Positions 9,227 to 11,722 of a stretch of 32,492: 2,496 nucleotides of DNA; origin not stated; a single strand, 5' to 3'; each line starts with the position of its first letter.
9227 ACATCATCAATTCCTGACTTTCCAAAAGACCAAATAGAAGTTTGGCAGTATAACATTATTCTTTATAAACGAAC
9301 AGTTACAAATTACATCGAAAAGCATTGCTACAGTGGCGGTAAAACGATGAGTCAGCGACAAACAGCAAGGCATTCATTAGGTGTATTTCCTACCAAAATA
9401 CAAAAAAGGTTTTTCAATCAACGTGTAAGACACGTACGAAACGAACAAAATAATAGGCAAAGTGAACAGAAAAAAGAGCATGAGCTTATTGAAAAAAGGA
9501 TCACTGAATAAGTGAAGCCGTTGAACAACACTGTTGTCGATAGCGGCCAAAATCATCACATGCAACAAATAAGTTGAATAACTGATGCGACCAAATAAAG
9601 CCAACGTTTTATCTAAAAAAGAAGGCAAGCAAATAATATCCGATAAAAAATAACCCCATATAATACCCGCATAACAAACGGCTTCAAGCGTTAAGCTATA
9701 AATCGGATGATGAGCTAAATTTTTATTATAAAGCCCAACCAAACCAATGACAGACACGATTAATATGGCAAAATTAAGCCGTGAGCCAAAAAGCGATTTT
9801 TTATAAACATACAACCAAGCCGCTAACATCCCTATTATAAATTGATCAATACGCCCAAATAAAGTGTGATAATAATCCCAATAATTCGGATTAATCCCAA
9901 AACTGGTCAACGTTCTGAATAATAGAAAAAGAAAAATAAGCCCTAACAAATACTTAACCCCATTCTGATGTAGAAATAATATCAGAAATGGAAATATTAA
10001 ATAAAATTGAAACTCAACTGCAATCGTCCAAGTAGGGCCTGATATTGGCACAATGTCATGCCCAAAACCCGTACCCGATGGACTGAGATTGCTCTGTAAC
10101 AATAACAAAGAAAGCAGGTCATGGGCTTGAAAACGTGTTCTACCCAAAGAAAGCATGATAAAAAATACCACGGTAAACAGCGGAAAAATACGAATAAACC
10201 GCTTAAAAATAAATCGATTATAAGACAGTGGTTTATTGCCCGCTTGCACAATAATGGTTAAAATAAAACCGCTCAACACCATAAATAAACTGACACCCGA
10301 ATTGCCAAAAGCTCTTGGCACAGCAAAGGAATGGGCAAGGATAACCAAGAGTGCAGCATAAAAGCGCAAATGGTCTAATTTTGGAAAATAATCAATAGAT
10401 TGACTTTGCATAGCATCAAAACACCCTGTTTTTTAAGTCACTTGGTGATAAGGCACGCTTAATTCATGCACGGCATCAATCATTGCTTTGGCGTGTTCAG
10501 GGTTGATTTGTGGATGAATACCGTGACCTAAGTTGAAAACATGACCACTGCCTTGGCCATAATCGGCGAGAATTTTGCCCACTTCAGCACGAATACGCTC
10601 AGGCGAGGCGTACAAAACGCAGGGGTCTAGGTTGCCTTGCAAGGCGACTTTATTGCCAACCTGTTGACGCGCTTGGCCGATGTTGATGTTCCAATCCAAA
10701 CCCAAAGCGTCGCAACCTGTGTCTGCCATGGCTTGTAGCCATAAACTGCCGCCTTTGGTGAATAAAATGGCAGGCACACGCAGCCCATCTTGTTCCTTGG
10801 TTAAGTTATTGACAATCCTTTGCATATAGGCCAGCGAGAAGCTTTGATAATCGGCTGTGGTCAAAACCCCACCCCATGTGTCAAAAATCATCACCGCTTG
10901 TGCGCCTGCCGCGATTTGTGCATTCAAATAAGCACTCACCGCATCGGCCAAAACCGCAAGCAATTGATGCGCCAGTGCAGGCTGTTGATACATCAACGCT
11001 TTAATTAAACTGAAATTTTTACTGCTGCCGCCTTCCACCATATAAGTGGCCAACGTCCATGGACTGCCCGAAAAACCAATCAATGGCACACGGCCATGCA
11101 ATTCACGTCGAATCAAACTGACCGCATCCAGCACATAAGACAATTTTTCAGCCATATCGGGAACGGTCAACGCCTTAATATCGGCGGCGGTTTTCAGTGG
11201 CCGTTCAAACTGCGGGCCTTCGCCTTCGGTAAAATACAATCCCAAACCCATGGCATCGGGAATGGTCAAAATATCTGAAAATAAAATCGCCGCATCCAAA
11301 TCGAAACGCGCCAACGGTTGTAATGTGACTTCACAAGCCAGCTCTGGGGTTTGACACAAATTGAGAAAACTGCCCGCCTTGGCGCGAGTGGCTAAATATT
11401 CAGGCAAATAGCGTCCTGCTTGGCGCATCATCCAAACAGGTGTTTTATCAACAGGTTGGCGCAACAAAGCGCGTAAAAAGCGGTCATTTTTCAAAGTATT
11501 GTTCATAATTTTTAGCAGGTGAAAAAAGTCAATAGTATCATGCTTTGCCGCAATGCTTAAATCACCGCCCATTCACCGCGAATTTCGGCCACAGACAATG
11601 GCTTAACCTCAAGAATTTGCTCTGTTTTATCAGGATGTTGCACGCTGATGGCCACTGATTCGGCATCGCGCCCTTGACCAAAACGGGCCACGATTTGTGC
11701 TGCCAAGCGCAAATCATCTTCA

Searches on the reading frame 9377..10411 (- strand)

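Call 33: search_protein_families(library=pfam, proteins=[window:9377-10411:-], max_evalue=0.00001)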
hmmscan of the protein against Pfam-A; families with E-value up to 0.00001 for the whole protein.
window:9377-10411:- (344 aa): 1 family
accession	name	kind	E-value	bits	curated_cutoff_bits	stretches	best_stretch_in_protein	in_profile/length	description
PF01757.29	Acyl_transf_3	-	3.2e-27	95.9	31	1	11-329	3-325/326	Acyltransferase domain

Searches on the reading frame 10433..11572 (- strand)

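Call 33: search_protein_families(library=pfam, proteins=[window:10433-11572:-], max_evalue=0.00001)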
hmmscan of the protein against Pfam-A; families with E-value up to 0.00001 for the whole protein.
window:10433-11572:- (379 aa): 1 family
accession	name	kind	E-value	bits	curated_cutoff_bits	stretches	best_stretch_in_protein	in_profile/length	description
PF01208.23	URO-D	-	6.3e-145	483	23.9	1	28-370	2-345/346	Uroporphyrinogen decarboxylase (URO-D)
